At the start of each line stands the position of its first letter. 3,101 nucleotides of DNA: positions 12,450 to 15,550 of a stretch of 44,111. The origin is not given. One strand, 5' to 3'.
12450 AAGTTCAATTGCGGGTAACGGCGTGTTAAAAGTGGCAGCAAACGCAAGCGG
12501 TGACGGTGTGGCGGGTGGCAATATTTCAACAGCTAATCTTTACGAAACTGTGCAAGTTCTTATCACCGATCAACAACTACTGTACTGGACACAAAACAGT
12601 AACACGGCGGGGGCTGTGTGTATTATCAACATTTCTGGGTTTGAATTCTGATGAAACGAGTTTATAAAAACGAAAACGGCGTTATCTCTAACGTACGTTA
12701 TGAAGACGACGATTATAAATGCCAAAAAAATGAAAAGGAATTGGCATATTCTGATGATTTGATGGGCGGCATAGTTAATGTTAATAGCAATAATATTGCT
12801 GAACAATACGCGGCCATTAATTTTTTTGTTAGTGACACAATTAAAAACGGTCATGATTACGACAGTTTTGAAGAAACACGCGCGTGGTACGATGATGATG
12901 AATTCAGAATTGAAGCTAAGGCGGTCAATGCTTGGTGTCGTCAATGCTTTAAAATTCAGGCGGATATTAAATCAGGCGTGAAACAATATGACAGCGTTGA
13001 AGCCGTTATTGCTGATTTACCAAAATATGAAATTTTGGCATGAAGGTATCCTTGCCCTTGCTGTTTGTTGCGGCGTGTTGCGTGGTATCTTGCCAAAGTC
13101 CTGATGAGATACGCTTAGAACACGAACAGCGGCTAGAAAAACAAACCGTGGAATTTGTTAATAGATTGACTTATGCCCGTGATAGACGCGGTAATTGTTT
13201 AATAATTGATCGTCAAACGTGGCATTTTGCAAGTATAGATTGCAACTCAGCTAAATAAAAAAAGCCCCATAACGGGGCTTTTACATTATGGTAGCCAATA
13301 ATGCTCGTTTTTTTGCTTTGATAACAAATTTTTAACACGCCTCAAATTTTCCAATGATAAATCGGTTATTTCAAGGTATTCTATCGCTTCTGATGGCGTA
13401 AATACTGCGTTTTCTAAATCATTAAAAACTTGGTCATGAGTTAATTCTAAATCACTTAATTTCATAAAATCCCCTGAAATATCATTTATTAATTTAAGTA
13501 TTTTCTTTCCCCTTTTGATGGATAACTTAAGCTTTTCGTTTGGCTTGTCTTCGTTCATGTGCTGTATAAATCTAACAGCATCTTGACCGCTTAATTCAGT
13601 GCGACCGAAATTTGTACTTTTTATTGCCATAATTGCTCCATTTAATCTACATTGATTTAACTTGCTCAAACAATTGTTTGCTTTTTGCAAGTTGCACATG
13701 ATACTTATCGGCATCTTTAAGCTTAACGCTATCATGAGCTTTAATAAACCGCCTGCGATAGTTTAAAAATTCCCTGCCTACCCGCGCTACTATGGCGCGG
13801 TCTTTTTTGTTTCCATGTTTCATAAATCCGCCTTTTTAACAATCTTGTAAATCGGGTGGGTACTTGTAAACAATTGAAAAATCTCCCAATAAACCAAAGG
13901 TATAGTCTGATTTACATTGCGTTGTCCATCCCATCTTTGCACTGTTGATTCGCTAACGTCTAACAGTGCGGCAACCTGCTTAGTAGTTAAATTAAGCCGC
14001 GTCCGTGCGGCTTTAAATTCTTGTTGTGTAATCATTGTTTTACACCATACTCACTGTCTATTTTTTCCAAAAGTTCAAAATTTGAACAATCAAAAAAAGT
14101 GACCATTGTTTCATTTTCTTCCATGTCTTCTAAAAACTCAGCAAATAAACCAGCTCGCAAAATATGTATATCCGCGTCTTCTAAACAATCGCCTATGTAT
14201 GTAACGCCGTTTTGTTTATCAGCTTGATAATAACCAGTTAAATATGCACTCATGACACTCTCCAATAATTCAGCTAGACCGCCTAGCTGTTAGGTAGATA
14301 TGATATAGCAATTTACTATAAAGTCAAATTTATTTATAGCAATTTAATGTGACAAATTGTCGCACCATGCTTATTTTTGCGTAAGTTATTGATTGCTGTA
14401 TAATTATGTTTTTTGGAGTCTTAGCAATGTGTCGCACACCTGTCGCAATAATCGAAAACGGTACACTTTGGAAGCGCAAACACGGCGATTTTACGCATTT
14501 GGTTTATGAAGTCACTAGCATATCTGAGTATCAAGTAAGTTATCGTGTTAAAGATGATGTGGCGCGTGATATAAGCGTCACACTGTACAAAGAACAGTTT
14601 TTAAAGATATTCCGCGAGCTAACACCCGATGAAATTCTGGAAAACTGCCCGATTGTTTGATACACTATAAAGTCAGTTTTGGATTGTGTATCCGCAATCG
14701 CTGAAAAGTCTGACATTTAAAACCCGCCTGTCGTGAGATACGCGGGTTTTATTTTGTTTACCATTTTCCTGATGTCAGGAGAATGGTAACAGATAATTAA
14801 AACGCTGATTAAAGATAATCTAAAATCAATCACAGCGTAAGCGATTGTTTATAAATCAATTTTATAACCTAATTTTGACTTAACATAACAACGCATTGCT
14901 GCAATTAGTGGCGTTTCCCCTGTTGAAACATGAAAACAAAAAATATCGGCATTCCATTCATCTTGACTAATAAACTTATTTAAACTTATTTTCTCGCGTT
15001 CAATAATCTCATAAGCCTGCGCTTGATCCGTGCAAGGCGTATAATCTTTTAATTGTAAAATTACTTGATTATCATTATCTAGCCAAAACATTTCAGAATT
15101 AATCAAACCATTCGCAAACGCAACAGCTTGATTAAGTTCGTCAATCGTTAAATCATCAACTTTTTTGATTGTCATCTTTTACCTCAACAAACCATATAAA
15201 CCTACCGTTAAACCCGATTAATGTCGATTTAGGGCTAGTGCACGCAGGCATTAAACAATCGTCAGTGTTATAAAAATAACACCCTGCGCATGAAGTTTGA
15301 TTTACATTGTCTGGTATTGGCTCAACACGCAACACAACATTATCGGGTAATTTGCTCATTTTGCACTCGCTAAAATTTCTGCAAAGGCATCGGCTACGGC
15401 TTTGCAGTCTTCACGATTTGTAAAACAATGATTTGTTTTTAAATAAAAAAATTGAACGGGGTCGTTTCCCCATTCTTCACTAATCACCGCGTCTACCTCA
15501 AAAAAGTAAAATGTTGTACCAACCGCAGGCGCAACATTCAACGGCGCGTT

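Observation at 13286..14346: acr-aca-like four-gene operon with repeated operator-like sites at the transcription convergence point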

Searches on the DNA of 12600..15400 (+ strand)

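Call 6: search_dna_similar(query=window:12600-15400:+, collection=phages, mode=distant, max_rows=30)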
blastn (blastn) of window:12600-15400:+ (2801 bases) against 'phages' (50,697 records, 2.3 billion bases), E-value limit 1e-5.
No match.

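Call 103: search_rna_families(source=window, start=13000, end=15000, threshold=evalue, max_evalue=1)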
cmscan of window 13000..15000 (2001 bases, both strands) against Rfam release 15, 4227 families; matches with E-value up to 1: 3.
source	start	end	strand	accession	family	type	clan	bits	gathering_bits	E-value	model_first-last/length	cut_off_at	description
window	13255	13314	-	RF01859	Phe_leader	Cis-reg; leader;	-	28.8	55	0.034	1-125/125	no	Phenylalanine leader peptide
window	14675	14758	+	RF01772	rnk_pseudo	Cis-reg; leader;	-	24.4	55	0.24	1-108/108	no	Pseudomonas rnk leader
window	13259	13344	-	RF02591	Spy1786666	Gene; sRNA;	-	21.3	64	0.5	1-87/87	no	S. pyogenes small RNA 1786666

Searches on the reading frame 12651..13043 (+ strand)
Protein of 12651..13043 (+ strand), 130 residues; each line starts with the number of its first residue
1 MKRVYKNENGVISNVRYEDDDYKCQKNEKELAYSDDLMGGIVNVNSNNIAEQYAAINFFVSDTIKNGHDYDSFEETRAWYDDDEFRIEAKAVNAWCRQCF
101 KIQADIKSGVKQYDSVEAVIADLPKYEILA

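Call 3: search_protein_families(library=pfam, proteins=[window:12651-13043:+], max_evalue=1)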
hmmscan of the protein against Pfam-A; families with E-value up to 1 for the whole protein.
window:12651-13043:+ (130 aa): 1 family
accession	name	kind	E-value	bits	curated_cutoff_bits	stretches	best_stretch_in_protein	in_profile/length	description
PF10946.13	DUF2625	-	0.086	12.3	27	1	23-65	93-135/207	Protein of unknown function DUF2625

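Call 4: search_protein_families(library=phrogs, proteins=[window:12651-13043:+], max_evalue=0.1)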
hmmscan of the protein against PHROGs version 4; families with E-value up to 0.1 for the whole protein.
window:12651-13043:+ (130 aa): 1 family
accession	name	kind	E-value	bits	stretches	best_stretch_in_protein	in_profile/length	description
phrog_37104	-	unknown function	0.089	13.9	0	92-119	19-46/59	-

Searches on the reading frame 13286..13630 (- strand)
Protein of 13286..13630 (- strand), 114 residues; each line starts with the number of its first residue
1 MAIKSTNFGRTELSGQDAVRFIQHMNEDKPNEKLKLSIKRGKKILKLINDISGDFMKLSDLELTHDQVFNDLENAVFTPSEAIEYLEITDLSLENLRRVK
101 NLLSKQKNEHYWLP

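Call 3: search_protein_families(library=pfam, proteins=[window:13286-13630:-], max_evalue=1)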
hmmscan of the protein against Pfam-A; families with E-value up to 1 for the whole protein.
window:13286-13630:- (114 aa): 1 family
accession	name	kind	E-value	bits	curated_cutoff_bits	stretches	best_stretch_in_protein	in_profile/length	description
PF00157.23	Pou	-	0.022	15.1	27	1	68-105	27-66/72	Pou domain - N-terminal to homeobox domain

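Call 4: search_protein_families(library=phrogs, proteins=[window:13286-13630:-], max_evalue=0.1)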
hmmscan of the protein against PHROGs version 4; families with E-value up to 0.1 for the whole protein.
window:13286-13630:- (114 aa): 3 families
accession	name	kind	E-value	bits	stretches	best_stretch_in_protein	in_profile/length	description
phrog_13585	-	unknown function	0.017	15.8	1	12-50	14-48/52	-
phrog_37364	-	unknown function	0.065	14.3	1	20-101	7-85/90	-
phrog_11239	-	unknown function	0.069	14.1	1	36-86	89-140/176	-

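Call 5: search_protein_families(library=padloc, proteins=[window:13286-13630:-], max_evalue=1)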
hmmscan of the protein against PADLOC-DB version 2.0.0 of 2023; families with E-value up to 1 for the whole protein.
window:13286-13630:- (114 aa): 0 families

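Call 9: find_encoding_contigs(protein=window:13286-13630:-, flank=6000, max_places=8)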
Protein window:13286-13630:- (114 aa): no gene with exactly this product is on record in the collection.

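Call 17: find_homologous_proteins(query=window:13286-13630:-, max_evalue=0.01)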
Query window:13286-13630:- (114 aa): 7 proteins with E <= 0.01 among 41 candidates.
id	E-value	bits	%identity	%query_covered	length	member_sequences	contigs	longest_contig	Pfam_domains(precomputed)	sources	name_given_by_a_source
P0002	1.8e-67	242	100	100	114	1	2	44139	-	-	-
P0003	6.3e-15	73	81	42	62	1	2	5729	-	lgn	-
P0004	2.9e-9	55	65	43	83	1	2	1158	-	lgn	-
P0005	3.0e-9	55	74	33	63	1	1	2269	-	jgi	-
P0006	7.2e-9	54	68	39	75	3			-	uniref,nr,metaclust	uniref:ORF14e n=2 Tax=root TaxID=1 RepID=Q8HA61_9CAUD|nr:ORF14e [Vibrio phage Ch457]|metaclust:statu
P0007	7.1e-7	47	60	42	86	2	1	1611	-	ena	-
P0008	6.8e-5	41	80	26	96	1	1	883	-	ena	-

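Call 25: search_solved_structures(query=window:13286-13630:-, max_evalue=10)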
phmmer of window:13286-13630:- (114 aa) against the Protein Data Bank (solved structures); distinct sequences matched with E-value up to 10: 3.
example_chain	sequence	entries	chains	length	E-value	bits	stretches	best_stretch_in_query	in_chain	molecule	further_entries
23vw_A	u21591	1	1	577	0.23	15.1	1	44-108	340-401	CRISPR-associated DNA-binding protein Cas12m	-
1whr_A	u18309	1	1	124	0.59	13.8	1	9-68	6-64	Hypothetical KIAA1002 protein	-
3mn7_S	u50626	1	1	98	3.9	11.2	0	24-45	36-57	Spire DDD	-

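Call 29: find_encoding_contigs(protein=P0003, flank=5000, max_places=4)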
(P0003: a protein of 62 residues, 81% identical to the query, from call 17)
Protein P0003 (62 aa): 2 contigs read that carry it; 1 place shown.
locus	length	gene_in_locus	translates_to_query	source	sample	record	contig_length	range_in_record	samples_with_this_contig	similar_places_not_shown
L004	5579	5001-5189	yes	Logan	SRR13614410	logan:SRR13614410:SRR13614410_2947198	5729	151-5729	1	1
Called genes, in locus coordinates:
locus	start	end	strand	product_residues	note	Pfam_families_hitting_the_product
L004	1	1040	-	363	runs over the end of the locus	PF01075:Glyco_transf_9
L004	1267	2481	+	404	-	PF00764:Arginosuc_synth, PF20979:Arginosuc_syn_C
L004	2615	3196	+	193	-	-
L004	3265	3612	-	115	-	PF13442:Cytochrome_CBB3 (faint)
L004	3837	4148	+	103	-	-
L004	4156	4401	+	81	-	-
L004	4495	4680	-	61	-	-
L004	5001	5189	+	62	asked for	-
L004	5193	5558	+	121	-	PF00583:Acetyltransf_1 (weak), PF13508:Acetyltransf_7 (weak)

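Call 30: find_encoding_contigs(protein=P0005, flank=5000, max_places=4)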
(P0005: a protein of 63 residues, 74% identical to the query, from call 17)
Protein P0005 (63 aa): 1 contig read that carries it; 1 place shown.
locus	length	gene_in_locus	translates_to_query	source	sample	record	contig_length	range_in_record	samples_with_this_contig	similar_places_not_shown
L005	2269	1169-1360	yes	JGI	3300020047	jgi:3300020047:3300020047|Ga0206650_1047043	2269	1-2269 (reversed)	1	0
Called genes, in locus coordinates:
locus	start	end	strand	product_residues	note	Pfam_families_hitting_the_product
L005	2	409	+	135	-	?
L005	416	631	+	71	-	-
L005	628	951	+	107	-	-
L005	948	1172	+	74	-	-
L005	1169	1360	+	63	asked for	-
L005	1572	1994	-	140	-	PF12637:TSCPD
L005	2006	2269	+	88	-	?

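Call 38: search_protein_families(library=ncbifam, proteins=[window:13286-13630:-, P0003, P0006, L004:5193-5558:+], max_evalue=1)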
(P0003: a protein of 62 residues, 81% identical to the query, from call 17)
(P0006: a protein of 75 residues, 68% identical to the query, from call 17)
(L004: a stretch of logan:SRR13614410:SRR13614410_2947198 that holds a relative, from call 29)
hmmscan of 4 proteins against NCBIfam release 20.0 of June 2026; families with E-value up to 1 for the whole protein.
window:13286-13630:- (114 aa): 1 family
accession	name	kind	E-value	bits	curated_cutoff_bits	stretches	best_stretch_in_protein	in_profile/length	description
NF009428.0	PRK12787.1-4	equivalog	0.025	14.8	196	1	16-51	49-83/137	flagellar assembly regulator FliX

P0003 (62 aa): 0 families

P0006 (75 aa): 0 families

L004:5193-5558:+ (121 aa): 6 families
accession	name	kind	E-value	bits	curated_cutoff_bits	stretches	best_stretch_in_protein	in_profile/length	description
TIGR01575.1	rimI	equivalog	0.00082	19.5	86.4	1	94-118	56-80/132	ribosomal protein S18-alanine N-acetyltransferase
TIGR04045.1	MSMEG_0567_GNAT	equivalog_domain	0.041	13.4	68.45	1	97-118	76-98/153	MSMEG_0567/Sll0786 family nitrogen starvation N-acetyltransferase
NF053587.1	SpmdActasePaiA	equivalog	0.042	13.6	250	1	92-118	89-115/172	spermidine/spermine N(1)-acetyltransferase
NF010241.0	PRK13688.1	equivalog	0.044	13.5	194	1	94-120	81-107/159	N-acetyltransferase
NF002959.0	PRK03624.1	equivalog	0.091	12.5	124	1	98-118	77-97/147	GNAT family acetyltransferase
TIGR03448.1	mycothiol_MshD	equivalog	0.21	10.9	163.1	1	95-118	73-96/294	mycothiol synthase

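Call 78: search_protein_families(library=padloc, proteins=[window:13286-13630:-], max_evalue=0.01)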
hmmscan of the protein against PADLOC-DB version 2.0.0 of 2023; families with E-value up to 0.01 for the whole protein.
window:13286-13630:- (114 aa): 0 families

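Call 82: predict_structure(alignment_id=A1)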
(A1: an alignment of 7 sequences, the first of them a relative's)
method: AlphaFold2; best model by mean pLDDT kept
length: 114 residues; sequences in the alignment: 7
mean_pLDDT: 54.5   pTM: 0.23
mean pLDDT of the five models: 54.5, 53.7, 53.3, 50.6, 47.1
residues with pLDDT >= 90: 0; 70-90: 0; 50-70: 85; < 50: 29
segments of 3 or more residues with pLDDT < 50: 1-11, 57-63, 110-114
pLDDT, mean of each block of 10 residues (from residue 1): 41 57 56 57 65 53 50 52 53 63 59 39
secondary structure, 60 per line:
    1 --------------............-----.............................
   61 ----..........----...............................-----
elements in order: H15-26 H32-60 H65-74 H79-109
